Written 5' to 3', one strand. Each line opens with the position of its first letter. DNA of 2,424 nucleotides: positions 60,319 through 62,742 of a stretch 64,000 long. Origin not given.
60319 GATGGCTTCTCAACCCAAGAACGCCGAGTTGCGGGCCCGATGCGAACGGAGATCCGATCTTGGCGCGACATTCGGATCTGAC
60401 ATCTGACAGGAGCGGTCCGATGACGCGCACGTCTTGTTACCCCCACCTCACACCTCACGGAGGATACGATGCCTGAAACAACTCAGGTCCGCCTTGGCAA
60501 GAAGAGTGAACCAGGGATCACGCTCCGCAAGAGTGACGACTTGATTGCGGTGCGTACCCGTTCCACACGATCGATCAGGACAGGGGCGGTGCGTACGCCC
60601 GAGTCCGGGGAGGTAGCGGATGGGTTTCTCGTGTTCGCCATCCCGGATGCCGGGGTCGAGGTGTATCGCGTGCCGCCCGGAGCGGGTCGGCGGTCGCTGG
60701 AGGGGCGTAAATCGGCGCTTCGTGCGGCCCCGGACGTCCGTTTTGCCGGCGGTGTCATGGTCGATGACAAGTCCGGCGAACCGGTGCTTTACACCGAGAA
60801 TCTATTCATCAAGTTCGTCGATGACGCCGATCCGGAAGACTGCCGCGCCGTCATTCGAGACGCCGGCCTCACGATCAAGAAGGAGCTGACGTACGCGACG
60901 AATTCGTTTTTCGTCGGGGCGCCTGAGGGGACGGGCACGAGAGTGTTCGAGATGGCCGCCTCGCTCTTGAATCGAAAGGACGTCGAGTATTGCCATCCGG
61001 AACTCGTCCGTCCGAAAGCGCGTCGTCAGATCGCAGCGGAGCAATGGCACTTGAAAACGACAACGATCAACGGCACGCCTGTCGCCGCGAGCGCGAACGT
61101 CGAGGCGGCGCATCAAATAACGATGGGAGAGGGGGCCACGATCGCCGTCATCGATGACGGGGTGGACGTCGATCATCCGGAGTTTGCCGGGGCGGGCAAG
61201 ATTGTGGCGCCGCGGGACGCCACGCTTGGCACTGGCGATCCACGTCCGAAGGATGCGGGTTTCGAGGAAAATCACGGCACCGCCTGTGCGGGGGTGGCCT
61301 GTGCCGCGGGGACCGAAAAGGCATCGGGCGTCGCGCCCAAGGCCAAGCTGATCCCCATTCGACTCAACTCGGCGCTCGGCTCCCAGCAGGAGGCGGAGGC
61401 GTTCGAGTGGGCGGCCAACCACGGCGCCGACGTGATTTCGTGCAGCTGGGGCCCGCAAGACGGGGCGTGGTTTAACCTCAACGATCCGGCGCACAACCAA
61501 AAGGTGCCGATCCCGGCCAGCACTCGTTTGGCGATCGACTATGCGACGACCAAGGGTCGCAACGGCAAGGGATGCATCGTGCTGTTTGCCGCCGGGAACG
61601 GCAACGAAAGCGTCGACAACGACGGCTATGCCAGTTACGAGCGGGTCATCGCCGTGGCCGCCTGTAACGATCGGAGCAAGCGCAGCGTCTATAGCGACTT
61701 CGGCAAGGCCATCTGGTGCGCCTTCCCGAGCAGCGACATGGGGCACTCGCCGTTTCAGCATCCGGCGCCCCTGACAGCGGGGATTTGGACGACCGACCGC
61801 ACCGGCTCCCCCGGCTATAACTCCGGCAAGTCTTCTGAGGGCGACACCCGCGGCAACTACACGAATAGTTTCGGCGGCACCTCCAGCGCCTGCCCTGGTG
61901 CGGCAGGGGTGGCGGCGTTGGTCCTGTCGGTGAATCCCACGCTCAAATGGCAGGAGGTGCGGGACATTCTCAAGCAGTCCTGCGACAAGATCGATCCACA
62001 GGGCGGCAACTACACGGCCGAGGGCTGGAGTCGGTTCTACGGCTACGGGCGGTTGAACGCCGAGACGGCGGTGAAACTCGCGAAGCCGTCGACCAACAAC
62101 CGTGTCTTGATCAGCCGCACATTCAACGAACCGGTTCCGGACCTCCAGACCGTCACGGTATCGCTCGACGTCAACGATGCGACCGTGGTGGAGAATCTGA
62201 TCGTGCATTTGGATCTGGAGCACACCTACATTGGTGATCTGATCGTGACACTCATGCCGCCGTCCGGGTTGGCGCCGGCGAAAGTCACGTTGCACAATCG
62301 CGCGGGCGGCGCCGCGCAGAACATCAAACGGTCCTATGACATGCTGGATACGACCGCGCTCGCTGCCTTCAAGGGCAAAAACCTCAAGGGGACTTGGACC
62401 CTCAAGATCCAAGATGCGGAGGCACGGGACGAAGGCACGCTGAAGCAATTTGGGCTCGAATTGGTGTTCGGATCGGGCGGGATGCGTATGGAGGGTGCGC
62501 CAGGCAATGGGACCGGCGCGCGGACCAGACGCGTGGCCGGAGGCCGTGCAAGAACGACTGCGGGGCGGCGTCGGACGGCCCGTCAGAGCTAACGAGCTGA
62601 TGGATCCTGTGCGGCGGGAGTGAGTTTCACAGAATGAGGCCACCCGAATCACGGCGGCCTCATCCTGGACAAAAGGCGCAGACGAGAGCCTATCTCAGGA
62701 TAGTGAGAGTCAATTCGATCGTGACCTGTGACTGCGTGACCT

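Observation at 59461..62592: Leaderless non-specific nuclease paired with a leaderless kexin-like S8 protease: candidate protease-gated nuclease cassette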

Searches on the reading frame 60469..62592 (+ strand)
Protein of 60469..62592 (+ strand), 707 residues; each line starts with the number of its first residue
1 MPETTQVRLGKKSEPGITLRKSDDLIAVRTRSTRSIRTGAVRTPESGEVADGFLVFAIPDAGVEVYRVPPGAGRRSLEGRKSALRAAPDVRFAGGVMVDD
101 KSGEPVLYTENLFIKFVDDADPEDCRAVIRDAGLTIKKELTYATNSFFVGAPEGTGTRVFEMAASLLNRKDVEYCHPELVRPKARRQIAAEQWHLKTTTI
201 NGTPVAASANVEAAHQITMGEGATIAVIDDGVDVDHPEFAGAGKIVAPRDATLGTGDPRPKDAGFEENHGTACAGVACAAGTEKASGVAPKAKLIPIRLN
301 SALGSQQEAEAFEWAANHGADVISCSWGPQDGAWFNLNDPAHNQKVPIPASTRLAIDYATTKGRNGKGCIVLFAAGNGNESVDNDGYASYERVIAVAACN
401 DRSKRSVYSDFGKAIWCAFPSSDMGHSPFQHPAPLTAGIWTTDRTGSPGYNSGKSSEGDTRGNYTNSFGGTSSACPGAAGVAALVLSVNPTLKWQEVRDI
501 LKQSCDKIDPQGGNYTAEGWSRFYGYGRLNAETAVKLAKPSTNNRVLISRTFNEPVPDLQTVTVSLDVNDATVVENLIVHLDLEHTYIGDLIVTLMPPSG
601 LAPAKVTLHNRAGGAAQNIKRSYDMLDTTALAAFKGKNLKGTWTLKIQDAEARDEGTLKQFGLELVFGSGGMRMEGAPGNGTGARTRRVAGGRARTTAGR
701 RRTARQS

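Call 3: search_protein_families(library=pfam, proteins=[window:60469-62592:+], max_evalue=0.01)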
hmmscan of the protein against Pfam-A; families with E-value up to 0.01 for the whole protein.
window:60469-62592:+ (707 aa): 2 families
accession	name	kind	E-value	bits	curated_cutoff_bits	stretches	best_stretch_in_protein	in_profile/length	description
PF00082.27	Peptidase_S8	-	2e-47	162.3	21.8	1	220-527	1-288/288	Subtilase family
PF01483.27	P_proprotein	-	8.1e-16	58.3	21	1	574-664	1-85/86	Proprotein convertase P-domain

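Call 4: search_protein_families(library=padloc, proteins=[window:60469-62592:+], max_evalue=0.01)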
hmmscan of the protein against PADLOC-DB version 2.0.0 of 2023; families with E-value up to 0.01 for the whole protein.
window:60469-62592:+ (707 aa): 1 family
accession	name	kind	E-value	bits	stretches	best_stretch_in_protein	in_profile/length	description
PDLC03014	subtilase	-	3.5e-15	54.4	1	191-507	164-377/391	-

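Call 5: search_protein_families(library=ncbifam, proteins=[window:60469-62592:+], max_evalue=0.01)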
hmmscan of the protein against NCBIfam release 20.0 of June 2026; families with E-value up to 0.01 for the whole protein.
window:60469-62592:+ (707 aa): 4 families
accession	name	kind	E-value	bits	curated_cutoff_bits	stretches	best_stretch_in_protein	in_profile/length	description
TIGR03921.1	T7SS_mycosin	equivalog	1.9e-35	122.7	278.75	1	210-544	2-295/353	type VII secretion-associated serine protease mycosin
NF033595.1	denti_PrtP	equivalog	2.3e-11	43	300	1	387-539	383-506/606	dentilisin complex serine proteinase subunit PrtP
NF049966.1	QH_SP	equivalog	2.1e-05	24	165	1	225-330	2-98/219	subtilisin-like serine protease QhpE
TIGR03895.1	protease_PatA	subfamily_domain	0.00094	18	421.05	0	453-545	144-235/606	PatA/PatG family cyanobactin maturation protease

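Call 7: find_homologous_proteins(query=window:60469-62592:+)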
Query window:60469-62592:+ (707 aa): 4507 proteins with E <= 0.001 among 8000 candidates; the best 120 are listed.
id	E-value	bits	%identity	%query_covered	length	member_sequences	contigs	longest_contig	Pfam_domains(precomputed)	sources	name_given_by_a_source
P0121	0.0e+0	1611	100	100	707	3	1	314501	PF01483.28,PF00082.28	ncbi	-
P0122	0.0e+0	1368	84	100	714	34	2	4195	PF01483.28,PF00082.28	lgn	-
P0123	0.0e+0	1363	84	100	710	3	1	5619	PF01483.28,PF00082.28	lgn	-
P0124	0.0e+0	1361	85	98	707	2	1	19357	PF01483.28,PF00082.28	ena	-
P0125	0.0e+0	1342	84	98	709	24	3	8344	PF01483.28,PF00082.28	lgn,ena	-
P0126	0.0e+0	1338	83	100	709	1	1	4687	PF01483.28,PF00082.28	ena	-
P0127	0.0e+0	1333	83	100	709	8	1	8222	PF01483.28,PF00082.28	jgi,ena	-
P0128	0.0e+0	1331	82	100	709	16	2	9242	PF01483.28,PF00082.28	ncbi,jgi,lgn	-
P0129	0.0e+0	1330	82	100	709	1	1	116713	PF01483.28,PF00082.28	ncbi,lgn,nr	ncbi:MAG: S8 family serine peptidase [Nitrospira sp.]|nr:S8 family serine peptidase [Nitrospira sp.]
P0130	0.0e+0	1329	82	100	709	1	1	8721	PF01483.28,PF00082.28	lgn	-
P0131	0.0e+0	1324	84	95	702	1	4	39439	PF01483.28,PF00082.28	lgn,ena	-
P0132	0.0e+0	1323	84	96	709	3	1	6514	PF01483.28,PF00082.28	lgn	-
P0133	0.0e+0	1315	81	100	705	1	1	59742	PF01483.28,PF00082.28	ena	-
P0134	0.0e+0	1191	95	77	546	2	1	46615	PF01483.28,PF00082.28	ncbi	-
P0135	0.0e+0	1120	69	99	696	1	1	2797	PF01483.28,PF00082.28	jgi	jgi:subtilisin-like proprotein convertase family protein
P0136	0.0e+0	1109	71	95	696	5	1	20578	PF01483.28,PF00082.28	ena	-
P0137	0.0e+0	1098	68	98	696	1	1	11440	PF01483.28,PF00082.28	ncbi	-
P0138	0.0e+0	1088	69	97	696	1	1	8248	PF01483.28,PF00082.28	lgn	-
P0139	0.0e+0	1081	68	98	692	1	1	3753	PF01483.28,PF00082.28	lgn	-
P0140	0.0e+0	1078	69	94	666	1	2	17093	PF01483.28,PF00082.28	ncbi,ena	-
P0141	0.0e+0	1076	69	96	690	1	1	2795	PF01483.28,PF00082.28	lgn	-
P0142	0.0e+0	1069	68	94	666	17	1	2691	PF01483.28,PF00082.28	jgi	jgi:subtilisin family serine protease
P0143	0.0e+0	1068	68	94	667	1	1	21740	PF01483.28,PF00082.28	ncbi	-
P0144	0.0e+0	1067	67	99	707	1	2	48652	PF01483.28,PF00082.28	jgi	jgi:subtilisin family serine protease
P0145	0.0e+0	1059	67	94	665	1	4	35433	PF01483.28,PF00082.28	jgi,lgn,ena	jgi:subtilisin family serine protease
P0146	0.0e+0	1056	67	95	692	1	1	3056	PF01483.28,PF00082.28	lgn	-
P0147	0.0e+0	1054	67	95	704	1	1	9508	PF01483.28,PF00082.28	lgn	-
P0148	0.0e+0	1052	67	94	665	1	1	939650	PF01483.28,PF00082.28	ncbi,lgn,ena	-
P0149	0.0e+0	1052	67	94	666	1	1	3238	PF01483.28,PF00082.28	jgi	jgi:subtilisin-like proprotein convertase family protein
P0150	0.0e+0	1050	67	94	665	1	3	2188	PF01483.28,PF00082.28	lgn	-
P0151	0.0e+0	1050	67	96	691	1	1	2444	PF01483.28,PF00082.28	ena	-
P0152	0.0e+0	1049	70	93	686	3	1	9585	PF01483.28,PF00082.28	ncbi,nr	ncbi:MAG TPA: S8 family serine peptidase, partial [Chloroflexota bacterium]|nr:S8 family serine pept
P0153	0.0e+0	1049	66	94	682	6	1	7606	PF01483.28,PF00082.28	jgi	jgi:subtilisin family serine protease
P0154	0.0e+0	1047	69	94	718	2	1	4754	PF01483.28,PF00082.28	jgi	jgi:subtilisin family serine protease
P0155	0.0e+0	1047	66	94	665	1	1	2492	PF01483.28,PF00082.28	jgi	jgi:subtilisin family serine protease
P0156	0.0e+0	1047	67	94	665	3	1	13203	PF01483.28,PF00082.28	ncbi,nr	ncbi:MAG: S8 family serine peptidase [Xenococcaceae cyanobacterium MO_188.B19]|nr:S8 family serine p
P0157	0.0e+0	1047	68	94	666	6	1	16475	PF01483.28,PF00082.28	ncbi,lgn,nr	ncbi:MAG: S8 family serine peptidase [Microcoleus sp. SU_5_6]|nr:S8 family serine peptidase [Microco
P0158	0.0e+0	1046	67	94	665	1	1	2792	PF01483.28,PF00082.28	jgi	jgi:subtilisin family serine protease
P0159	0.0e+0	1046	67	94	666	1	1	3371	PF01483.28,PF00082.28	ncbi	ncbi:MAG: S8 family serine peptidase [Chroococcidiopsis sp.]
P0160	0.0e+0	1044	67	94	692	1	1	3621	PF01483.28,PF00082.28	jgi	jgi:subtilisin family serine protease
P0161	0.0e+0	1043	66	96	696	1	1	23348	PF01483.28,PF00082.28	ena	-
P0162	0.0e+0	1043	67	94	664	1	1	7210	PF01483.28,PF00082.28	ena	-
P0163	0.0e+0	1043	67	94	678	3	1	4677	PF01483.28,PF00082.28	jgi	jgi:subtilisin family serine protease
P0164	0.0e+0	1043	66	94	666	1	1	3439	PF01483.28,PF00082.28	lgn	-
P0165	0.0e+0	1042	67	94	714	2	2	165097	PF01483.28,PF00082.28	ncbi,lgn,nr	ncbi:MAG: S8 family serine peptidase [Acidobacteriota bacterium]|nr:S8 family serine peptidase [Acid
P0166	0.0e+0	1041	67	94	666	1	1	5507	PF01483.28,PF00082.28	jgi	jgi:subtilisin family serine protease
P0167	0.0e+0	1041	67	94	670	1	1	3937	PF01483.28,PF00082.28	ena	-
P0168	0.0e+0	1041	67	94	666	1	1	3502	PF01483.28,PF00082.28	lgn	-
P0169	0.0e+0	1040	67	94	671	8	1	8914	PF01483.28,PF00082.28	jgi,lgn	jgi:subtilisin family serine protease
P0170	0.0e+0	1040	66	94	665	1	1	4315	PF01483.28,PF00082.28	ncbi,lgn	-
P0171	0.0e+0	1040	66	94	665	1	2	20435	PF01483.28,PF00082.28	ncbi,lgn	-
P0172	0.0e+0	1039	66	94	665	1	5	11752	PF01483.28,PF00082.28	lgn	-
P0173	0.0e+0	1037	65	94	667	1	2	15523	PF01483.28,PF00082.28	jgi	jgi:subtilisin family serine protease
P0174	0.0e+0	1036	66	94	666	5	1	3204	PF01483.28,PF00082.28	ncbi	-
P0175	0.0e+0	1035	66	95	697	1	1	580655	PF01483.28,PF00082.28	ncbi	ncbi:S8 family serine peptidase [Pontibacter sp. CAU 1760]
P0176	0.0e+0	1034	69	93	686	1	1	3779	PF01483.28,PF00082.28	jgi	-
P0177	0.0e+0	1034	69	93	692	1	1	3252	PF01483.28,PF00082.28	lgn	-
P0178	0.0e+0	1033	69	93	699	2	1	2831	PF01483.28,PF00082.28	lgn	-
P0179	0.0e+0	1033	68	93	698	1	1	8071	PF01483.28,PF00082.28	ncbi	-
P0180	0.0e+0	1033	66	93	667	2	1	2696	PF01483.28,PF00082.28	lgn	-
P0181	0.0e+0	1032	66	94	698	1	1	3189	PF01483.28,PF00082.28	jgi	jgi:subtilisin family serine protease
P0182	0.0e+0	1032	65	94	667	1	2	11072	PF01483.28,PF00082.28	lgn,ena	-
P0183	0.0e+0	1031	68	93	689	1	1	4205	PF01483.28,PF00082.28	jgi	jgi:subtilisin family serine protease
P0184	0.0e+0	1031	66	96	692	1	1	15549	PF01483.28,PF00082.28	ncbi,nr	ncbi:MAG: S8 family serine peptidase [Deltaproteobacteria bacterium]|nr:S8 family serine peptidase [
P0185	0.0e+0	1031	68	94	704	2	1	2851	PF01483.28,PF00082.28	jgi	-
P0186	0.0e+0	1029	67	93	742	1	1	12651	PF01483.28,PF00082.28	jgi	jgi:subtilisin family serine protease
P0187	0.0e+0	1029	66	99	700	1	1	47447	PF01483.28,PF00082.28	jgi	jgi:subtilisin family serine protease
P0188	0.0e+0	1028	65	94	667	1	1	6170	PF01483.28,PF00082.28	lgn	-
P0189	0.0e+0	1028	66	94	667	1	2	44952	PF01483.28,PF00082.28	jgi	jgi:subtilisin family serine protease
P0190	0.0e+0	1028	64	99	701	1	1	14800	PF01483.28,PF00082.28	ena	-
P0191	0.0e+0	1026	66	95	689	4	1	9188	PF01483.28,PF00082.28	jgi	jgi:subtilisin-like proprotein convertase family protein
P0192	0.0e+0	1026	65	94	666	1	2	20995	PF01483.28,PF00082.28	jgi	jgi:subtilisin family serine protease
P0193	0.0e+0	1026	66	94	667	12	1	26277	PF01483.28,PF00082.28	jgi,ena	-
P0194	0.0e+0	1025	68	93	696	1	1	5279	PF01483.28,PF00082.28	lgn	-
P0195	0.0e+0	1025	66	95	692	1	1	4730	PF01483.28,PF00082.28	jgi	jgi:subtilisin family serine protease/subtilisin-like proprotein convertase family protein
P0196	0.0e+0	1025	64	94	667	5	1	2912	PF01483.28,PF00082.28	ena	-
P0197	0.0e+0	1025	68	93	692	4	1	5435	PF01483.28,PF00082.28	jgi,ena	jgi:subtilisin family serine protease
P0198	0.0e+0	1024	66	94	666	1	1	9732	PF01483.28,PF00082.28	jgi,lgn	jgi:subtilisin family serine protease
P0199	0.0e+0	1023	68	93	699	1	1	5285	PF01483.28,PF00082.28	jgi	jgi:subtilisin-like proprotein convertase family protein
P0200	0.0e+0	1023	65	94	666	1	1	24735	PF01483.28,PF00082.28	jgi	jgi:subtilisin family serine protease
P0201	0.0e+0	1022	66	94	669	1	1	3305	PF01483.28,PF00082.28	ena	-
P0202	0.0e+0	1022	67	93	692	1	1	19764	PF01483.28,PF00082.28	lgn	-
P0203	0.0e+0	1022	64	94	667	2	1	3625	PF01483.28,PF00082.28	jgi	jgi:subtilisin family serine protease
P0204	0.0e+0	1022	67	95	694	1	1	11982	PF01483.28,PF00082.28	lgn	-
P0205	0.0e+0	1022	66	94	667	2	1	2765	PF01483.28,PF00082.28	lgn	-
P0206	0.0e+0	1022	66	94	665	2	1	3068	PF01483.28,PF00082.28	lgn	-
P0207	0.0e+0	1021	68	93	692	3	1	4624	PF01483.28,PF00082.28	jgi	jgi:subtilisin family serine protease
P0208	0.0e+0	1020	65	94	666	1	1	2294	PF01483.28,PF00082.28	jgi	jgi:subtilisin family serine protease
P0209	0.0e+0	1020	65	99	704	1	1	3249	PF01483.28,PF00082.28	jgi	jgi:subtilisin family serine protease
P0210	0.0e+0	1019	68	93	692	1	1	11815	PF01483.28,PF00082.28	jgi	jgi:subtilisin family serine protease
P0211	0.0e+0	1019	66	94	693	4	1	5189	PF01483.28,PF00082.28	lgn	-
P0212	0.0e+0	1018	65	99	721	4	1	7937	PF01483.28,PF00082.28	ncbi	ncbi:MAG: S8 family serine peptidase, partial [Burkholderiales bacterium]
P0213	0.0e+0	1017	67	94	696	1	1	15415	PF01483.28,PF00082.28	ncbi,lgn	-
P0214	0.0e+0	1017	67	93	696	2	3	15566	PF01483.28,PF00082.28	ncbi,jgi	jgi:subtilisin family serine protease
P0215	0.0e+0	1016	65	99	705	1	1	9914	PF01483.28,PF00082.28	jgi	-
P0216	0.0e+0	1016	66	93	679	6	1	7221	PF01483.28,PF00082.28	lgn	-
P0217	0.0e+0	1016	67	93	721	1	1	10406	PF01483.28,PF00082.28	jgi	jgi:subtilisin family serine protease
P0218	0.0e+0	1015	67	94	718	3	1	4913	PF01483.28,PF00082.28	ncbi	-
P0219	0.0e+0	1015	65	94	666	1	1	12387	PF01483.28,PF00082.28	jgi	jgi:subtilisin family serine protease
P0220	0.0e+0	1015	68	93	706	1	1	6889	PF01483.28,PF00082.28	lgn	-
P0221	0.0e+0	1014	66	93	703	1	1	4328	PF01483.28,PF00082.28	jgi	jgi:subtilisin family serine protease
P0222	0.0e+0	1014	67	93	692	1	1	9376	PF01483.28,PF00082.28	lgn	-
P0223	0.0e+0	1014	68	93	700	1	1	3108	PF01483.28,PF00082.28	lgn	-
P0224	0.0e+0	1014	67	94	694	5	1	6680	PF01483.28,PF00082.28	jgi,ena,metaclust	metaclust:\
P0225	0.0e+0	1014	67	94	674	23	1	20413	PF01483.28,PF00082.28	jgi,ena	-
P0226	0.0e+0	1013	67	94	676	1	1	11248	PF01483.28,PF00082.28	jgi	jgi:subtilisin family serine protease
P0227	0.0e+0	1013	66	93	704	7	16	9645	PF01483.28,PF00082.28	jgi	jgi:subtilisin family serine protease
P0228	0.0e+0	1013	64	94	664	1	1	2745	PF01483.28,PF00082.28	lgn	-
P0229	0.0e+0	1012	67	93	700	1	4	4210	PF01483.28,PF00082.28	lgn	-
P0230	0.0e+0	1012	65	94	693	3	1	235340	PF01483.28,PF00082.28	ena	-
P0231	0.0e+0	1012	68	93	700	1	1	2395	PF01483.28,PF00082.28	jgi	jgi:subtilisin family serine protease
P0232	0.0e+0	1012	65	97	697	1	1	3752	PF01483.28,PF00082.28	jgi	jgi:subtilisin family serine protease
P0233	0.0e+0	1012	64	94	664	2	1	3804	PF01483.28,PF00082.28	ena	-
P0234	0.0e+0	1011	67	93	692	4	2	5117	PF01483.28,PF00082.28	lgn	-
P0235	0.0e+0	1011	65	94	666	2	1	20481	PF01483.28,PF00082.28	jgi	jgi:subtilisin family serine protease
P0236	2.4e-298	1010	67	93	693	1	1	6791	PF01483.28,PF00082.28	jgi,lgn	jgi:subtilisin family serine protease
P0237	2.6e-298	1009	67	93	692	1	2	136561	PF01483.28,PF00082.28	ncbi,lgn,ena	ncbi:MAG: S8 family serine peptidase [Rhodospirillales bacterium]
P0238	2.9e-298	1009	65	95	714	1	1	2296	PF01483.28,PF00082.28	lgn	-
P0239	4.2e-298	1009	67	94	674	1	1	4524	PF01483.28,PF00082.28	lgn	-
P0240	4.7e-298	1009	67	94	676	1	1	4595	PF01483.28,PF00082.28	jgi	-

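Call 10: find_related_loci(query=A1, collection=genome_contigs, flank=8000)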
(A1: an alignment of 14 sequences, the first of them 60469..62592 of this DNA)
Query A1 (707 aa) in genome_contigs; peptide patterns used: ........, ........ (x = any residue, [..] = any of these).
600 stretches matched a pattern (row limit reached: there are more); 567 encode a relative of the query (tblastn E <= 1e-3); the best 80 are kept; 80 distinct loci.
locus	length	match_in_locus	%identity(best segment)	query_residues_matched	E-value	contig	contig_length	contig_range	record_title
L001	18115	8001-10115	84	1-705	0e+0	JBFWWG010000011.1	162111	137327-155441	MAG: Nitrospiraceae bacterium isolate CA_2019_TPBS_111 NODE_857_length_162111_cov_10.176777_TPBS, whole genome shotgun s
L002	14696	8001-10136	83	1-705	0e+0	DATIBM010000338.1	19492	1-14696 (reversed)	MAG TPA_asm: Nitrospiraceae bacterium isolate SMAG_U16290 k141_1798937, whole genome shotgun sequence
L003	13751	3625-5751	82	1-707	0e+0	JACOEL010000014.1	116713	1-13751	MAG: Nitrospira sp. isolate S2bin.17 NODE_152_length_116713_cov_52.712793, whole genome shotgun sequence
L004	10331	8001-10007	67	1-672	0e+0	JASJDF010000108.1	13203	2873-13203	MAG: Xenococcaceae cyanobacterium MO_188.B19 MO_188.c_5319, whole genome shotgun sequence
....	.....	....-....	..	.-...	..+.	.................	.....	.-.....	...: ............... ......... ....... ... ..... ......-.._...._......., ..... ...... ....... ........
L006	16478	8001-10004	68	7-667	0e+0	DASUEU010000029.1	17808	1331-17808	MAG TPA_asm: Thermoanaerobaculia bacterium isolate SMAG_U1361 k141_718770, whole genome shotgun sequence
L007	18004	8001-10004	67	7-667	0e+0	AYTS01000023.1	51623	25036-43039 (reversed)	MAG: Candidatus Brocadia carolinensis isolate 26THWARD NODE_15_length_51623_cov_19.6131_ID_29, whole genome shotgun sequ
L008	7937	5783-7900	65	7-704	0e+0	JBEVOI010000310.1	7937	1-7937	MAG: Burkholderiales bacterium isolate T4R6BO.64.metabat2 T4R6BO.64.metabat2_k133_1939770, whole genome shotgun sequence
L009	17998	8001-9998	66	7-668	0e+0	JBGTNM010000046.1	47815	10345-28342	MAG: Microcystaceae cyanobacterium isolate JTS-RE388 k141_1070089, whole genome shotgun sequence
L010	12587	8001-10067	66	7-688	0e+0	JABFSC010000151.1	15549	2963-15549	MAG: Deltaproteobacteria bacterium isolate S-RSF-IL-11 seq_833, whole genome shotgun sequence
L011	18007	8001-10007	66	6-667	0e+0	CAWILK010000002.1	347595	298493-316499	MAG: uncultured Alphaproteobacteria bacterium isolate MFD04967.bin.2.24 genome assembly, contig: contig_12699, whole gen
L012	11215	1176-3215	64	7-680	0e+0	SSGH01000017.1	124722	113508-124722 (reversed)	MAG: Lysobacter sp. isolate Bin_5_1 c_000000149491, whole genome shotgun sequence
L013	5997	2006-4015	64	6-667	0e+0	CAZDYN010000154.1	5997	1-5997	MAG TPA_asm: uncultured Nitrosomonas sp. isolate SRP302895_co1_360 genome assembly, contig: NODE_28059_length_5997_cov_5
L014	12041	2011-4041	64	7-683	0e+0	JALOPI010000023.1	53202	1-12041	MAG: Syntrophobacteraceae bacterium isolate Prado125 scaffold_198, whole genome shotgun sequence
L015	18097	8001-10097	64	7-699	0e+0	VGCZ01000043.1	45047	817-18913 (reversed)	MAG: Alphaproteobacteria bacterium isolate K_DeepCast_35m_m2_067 K_DeepCast_35m_m2_067_Ga0194129_10001155, whole genome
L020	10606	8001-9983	64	7-667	0e+0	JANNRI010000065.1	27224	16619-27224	MAG: Burkholderiales bacterium isolate SOY_31_metabat_365 SOY_31_k141_1658762, whole genome shotgun sequence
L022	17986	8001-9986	63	6-667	0e+0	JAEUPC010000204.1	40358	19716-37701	MAG: Rubrivivax sp. isolate new MAG-215 k141_114011, whole genome shotgun sequence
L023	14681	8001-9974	65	7-665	0e+0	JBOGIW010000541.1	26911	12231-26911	MAG: Vicinamibacterales bacterium isolate M3-S_metawrap_bin.136 k127_2026833, whole genome shotgun sequence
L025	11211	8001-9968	62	6-665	0e+0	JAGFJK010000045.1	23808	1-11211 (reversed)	MAG: Pirellulaceae bacterium isolate mag.21 k127_1940259, whole genome shotgun sequence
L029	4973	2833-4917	61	2-697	0e+0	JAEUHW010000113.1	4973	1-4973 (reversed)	MAG: Planctomycetota bacterium isolate new MAG-27 k141_2167803, whole genome shotgun sequence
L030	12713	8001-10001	63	6-667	0e+0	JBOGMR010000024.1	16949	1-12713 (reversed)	MAG: Bryobacteraceae bacterium isolate M3-S_metawrap_bin.207 k127_1843824, whole genome shotgun sequence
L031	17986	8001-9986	62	6-667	0e+0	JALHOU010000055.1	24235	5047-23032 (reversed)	MAG: Rubrivivax sp. isolate bin.178 c_000000008835, whole genome shotgun sequence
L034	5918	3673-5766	61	3-701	0e+0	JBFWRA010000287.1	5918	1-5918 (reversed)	MAG: Isosphaeraceae bacterium isolate CA_2019_TPBF_196 NODE_51766_length_5918_cov_2.773787_TPBF, whole genome shotgun se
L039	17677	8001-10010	63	2-671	0e+0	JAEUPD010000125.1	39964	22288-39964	MAG: Rubrivivax sp. isolate new MAG-216 k141_3736899, whole genome shotgun sequence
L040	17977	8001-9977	60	6-667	0e+0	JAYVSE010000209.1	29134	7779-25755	MAG: Planctomycetaceae bacterium isolate GL74_DN_concoct_140 GL74_DN_concoct_140_208, whole genome shotgun sequence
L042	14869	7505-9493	55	7-667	0e+0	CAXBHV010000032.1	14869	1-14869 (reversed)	MAG TPA_asm: uncultured Rhodopirellula sp. isolate ERR2762171_binner12_Refined_24 genome assembly, contig: ERZ3422408.47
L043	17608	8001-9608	67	9-539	0e+0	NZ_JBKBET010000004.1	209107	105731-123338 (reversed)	Nocardia nepalensis strain ACa13097 4, whole genome shotgun sequence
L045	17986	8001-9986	54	7-665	0e+0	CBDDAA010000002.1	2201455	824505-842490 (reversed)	MAG: Granulosicoccaceae bacterium isolate 212068ec-03f6-4731-bd46-ab028424148a genome assembly, contig: contig_2, whole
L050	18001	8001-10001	54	6-674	0e+0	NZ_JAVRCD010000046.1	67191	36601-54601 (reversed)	MAG: Nostoc sp. DedQUE08 contig_46, whole genome shotgun sequence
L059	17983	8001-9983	55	5-667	0e+0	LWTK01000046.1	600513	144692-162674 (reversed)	Nostoc sp. ATCC 43529 scaffold3.1, whole genome shotgun sequence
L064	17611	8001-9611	67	9-540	0e+0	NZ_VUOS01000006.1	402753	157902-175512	Nocardia sp. CY41 Scaffold4_1, whole genome shotgun sequence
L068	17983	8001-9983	54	5-667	0e+0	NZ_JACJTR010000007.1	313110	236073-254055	Nostoc sp. FACHB-892 contig7, whole genome shotgun sequence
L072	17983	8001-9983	55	5-667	0e+0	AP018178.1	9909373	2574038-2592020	Calothrix sp. NIES-2100 DNA, nearly complete genome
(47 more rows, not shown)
